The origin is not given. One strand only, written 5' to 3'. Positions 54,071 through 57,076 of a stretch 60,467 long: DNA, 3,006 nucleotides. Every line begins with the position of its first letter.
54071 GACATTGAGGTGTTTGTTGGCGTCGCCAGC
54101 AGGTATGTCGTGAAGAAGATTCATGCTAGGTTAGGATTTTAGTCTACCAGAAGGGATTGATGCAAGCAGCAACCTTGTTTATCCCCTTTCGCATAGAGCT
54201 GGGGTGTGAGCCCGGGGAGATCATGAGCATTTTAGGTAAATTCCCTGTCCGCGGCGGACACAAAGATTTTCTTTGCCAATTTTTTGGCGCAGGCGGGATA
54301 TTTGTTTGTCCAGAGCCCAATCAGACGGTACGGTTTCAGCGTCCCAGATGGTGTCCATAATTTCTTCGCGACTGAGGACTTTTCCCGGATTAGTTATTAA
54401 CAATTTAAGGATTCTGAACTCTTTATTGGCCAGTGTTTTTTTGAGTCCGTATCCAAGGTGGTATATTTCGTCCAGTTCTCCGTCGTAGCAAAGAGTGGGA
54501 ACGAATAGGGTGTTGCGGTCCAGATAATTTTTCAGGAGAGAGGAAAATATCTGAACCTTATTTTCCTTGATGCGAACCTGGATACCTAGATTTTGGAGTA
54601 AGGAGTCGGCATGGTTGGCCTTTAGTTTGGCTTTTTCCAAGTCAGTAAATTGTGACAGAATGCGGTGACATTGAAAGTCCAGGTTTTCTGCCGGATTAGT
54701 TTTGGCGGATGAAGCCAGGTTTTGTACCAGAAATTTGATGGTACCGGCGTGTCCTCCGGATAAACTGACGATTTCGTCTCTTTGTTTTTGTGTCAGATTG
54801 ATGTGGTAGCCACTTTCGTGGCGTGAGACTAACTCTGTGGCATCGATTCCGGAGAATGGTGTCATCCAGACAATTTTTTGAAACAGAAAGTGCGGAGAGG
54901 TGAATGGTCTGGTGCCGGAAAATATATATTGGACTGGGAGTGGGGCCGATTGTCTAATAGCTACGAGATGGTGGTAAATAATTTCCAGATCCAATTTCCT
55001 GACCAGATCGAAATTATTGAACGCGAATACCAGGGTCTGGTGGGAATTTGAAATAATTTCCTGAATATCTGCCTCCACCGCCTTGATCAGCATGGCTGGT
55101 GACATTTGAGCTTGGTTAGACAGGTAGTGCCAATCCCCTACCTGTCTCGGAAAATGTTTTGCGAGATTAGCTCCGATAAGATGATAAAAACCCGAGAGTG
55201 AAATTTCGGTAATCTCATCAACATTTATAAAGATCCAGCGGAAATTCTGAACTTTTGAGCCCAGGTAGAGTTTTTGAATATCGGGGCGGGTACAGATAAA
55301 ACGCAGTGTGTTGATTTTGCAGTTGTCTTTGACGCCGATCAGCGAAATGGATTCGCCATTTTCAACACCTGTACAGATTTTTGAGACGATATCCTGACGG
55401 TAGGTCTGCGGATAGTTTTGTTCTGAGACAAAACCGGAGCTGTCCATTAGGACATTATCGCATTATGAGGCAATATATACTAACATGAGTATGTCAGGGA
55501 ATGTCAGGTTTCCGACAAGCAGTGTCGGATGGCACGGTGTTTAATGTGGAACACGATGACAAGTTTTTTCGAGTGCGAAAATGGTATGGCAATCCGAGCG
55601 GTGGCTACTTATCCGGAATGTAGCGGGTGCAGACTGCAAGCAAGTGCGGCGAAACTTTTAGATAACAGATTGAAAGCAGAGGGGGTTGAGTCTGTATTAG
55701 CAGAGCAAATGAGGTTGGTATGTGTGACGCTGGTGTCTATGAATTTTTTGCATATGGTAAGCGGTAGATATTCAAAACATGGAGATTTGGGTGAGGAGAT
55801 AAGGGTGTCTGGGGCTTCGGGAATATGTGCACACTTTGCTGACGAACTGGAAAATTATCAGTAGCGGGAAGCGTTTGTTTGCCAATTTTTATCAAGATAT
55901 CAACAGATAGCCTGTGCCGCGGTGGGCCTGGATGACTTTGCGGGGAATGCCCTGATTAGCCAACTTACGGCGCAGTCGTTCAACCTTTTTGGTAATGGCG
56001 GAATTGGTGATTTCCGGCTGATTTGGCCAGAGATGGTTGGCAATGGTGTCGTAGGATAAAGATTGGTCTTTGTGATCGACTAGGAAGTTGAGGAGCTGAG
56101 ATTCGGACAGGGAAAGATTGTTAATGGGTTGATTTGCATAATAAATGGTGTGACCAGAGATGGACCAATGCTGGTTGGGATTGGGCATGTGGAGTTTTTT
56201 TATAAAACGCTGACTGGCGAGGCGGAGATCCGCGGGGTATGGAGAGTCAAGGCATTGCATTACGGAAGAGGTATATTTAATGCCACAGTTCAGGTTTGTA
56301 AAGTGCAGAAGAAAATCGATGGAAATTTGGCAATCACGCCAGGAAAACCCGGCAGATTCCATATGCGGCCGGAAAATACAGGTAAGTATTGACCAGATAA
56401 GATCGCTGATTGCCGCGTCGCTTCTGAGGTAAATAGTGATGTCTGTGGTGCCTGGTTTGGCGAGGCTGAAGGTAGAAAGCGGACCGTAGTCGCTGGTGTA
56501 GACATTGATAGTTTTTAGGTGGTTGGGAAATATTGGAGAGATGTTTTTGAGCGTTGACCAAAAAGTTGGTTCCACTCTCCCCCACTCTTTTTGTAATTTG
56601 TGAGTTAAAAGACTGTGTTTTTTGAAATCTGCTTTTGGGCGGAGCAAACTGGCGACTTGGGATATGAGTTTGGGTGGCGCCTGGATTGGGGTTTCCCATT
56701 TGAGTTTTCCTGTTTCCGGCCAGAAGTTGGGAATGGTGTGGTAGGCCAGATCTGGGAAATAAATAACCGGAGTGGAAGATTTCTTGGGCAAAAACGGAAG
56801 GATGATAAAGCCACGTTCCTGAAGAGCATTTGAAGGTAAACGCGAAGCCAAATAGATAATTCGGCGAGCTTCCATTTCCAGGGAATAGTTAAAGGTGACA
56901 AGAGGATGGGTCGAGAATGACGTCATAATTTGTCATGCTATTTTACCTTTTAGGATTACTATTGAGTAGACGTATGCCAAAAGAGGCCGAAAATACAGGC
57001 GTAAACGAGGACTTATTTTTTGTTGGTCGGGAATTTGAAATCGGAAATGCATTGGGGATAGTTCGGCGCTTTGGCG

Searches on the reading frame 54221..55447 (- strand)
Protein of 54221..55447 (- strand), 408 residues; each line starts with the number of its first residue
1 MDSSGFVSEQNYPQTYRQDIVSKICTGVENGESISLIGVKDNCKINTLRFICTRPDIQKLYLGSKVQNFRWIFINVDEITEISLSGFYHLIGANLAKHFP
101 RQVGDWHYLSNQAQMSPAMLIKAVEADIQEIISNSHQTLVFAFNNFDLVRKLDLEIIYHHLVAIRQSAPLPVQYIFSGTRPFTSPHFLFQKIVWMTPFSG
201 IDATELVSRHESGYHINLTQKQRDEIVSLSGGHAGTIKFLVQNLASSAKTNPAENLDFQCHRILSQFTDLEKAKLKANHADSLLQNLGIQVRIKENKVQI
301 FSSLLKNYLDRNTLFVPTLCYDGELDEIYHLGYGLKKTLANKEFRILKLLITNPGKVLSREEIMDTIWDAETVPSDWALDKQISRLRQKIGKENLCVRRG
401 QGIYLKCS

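Call 66: search_protein_families(library=pfam, proteins=[window:54221-55447:-], max_evalue=0.00001)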
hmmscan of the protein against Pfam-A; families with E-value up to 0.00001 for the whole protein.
window:54221-55447:- (408 aa): 1 family
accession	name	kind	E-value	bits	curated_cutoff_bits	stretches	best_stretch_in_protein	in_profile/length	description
PF00486.34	Trans_reg_C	-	2.3e-16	60.1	26.2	1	338-393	5-60/77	Transcriptional regulatory protein, C terminal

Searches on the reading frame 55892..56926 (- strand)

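Call 66: search_protein_families(library=pfam, proteins=[window:55892-56926:-], max_evalue=0.00001)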
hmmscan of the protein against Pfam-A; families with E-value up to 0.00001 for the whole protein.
window:55892-56926:- (344 aa): 1 family
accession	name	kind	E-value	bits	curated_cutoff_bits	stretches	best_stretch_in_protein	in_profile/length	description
PF00486.34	Trans_reg_C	-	1.4e-14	54.3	26.2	1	270-342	5-77/77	Transcriptional regulatory protein, C terminal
